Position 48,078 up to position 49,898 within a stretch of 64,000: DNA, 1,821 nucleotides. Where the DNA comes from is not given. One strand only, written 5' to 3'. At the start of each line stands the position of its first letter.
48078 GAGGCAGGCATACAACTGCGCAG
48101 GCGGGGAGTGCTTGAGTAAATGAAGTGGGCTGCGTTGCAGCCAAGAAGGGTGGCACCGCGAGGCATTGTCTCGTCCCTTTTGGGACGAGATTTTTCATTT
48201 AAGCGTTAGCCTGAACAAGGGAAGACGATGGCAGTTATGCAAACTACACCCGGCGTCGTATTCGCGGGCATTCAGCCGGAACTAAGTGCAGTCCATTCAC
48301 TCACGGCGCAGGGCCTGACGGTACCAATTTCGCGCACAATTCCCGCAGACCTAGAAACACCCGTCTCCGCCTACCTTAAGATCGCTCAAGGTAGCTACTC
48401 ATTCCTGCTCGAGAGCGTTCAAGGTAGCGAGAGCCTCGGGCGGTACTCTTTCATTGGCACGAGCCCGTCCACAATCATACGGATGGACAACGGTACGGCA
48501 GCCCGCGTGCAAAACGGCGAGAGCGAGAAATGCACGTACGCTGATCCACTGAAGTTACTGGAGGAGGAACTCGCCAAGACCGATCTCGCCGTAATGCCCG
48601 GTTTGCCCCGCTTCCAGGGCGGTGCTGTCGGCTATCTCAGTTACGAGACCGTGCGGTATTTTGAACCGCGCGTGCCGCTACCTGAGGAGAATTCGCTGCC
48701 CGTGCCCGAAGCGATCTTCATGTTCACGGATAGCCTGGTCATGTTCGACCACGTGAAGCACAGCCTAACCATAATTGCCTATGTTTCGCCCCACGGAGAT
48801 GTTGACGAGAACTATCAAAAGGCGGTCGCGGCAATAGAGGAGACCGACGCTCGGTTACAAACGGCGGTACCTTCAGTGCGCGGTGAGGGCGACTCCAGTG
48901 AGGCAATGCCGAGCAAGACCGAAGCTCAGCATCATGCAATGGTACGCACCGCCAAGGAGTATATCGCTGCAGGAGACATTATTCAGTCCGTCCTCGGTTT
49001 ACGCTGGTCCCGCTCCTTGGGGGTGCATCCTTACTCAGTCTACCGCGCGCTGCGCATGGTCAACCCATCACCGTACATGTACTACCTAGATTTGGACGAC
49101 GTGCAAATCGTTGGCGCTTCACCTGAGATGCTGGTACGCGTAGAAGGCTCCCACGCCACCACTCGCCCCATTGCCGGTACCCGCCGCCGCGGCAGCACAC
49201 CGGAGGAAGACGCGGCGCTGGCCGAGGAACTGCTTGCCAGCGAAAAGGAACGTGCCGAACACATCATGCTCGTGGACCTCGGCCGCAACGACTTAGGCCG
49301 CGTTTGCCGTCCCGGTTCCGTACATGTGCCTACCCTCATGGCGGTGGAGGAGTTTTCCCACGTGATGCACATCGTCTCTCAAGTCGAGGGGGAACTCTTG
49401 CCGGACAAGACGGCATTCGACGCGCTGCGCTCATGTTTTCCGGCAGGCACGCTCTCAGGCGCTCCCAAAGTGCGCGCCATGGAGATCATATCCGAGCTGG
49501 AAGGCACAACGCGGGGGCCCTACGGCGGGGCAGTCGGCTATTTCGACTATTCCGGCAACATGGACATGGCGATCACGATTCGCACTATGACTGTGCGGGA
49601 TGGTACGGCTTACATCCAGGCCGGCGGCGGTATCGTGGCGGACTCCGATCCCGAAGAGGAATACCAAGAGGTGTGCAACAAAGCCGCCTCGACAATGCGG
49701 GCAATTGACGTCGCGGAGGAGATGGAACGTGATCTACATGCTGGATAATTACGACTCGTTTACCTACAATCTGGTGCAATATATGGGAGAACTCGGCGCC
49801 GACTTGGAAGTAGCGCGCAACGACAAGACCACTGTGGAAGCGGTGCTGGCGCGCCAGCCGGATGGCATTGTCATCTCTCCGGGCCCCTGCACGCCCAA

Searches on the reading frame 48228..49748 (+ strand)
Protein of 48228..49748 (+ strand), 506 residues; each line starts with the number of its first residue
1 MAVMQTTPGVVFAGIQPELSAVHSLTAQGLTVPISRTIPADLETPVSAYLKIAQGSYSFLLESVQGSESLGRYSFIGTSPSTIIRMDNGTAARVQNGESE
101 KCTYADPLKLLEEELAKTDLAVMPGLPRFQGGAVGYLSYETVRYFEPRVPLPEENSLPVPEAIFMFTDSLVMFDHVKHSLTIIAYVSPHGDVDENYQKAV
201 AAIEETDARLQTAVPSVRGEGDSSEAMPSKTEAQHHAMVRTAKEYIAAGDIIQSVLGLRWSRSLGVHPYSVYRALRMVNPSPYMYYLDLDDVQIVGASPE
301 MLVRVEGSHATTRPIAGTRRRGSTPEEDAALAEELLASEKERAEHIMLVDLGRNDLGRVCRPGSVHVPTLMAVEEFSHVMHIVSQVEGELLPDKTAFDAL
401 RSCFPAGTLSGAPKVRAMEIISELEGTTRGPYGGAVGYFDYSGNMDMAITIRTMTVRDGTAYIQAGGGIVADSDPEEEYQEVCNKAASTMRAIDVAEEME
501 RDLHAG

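Call 77: search_protein_families(library=pfam, proteins=[window:48228-49748:+], max_evalue=0.00001)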
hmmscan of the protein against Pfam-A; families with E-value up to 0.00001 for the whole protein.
window:48228-49748:+ (506 aa): 2 families
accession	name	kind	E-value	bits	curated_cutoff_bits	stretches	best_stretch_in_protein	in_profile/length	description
PF00425.24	Chorismate_bind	-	7.2e-96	321.1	27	1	233-485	3-257/257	chorismate binding enzyme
PF04715.19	Anth_synt_I_N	-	1.1e-36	126.6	23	1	41-182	1-140/140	Anthranilate synthase component I, N terminal region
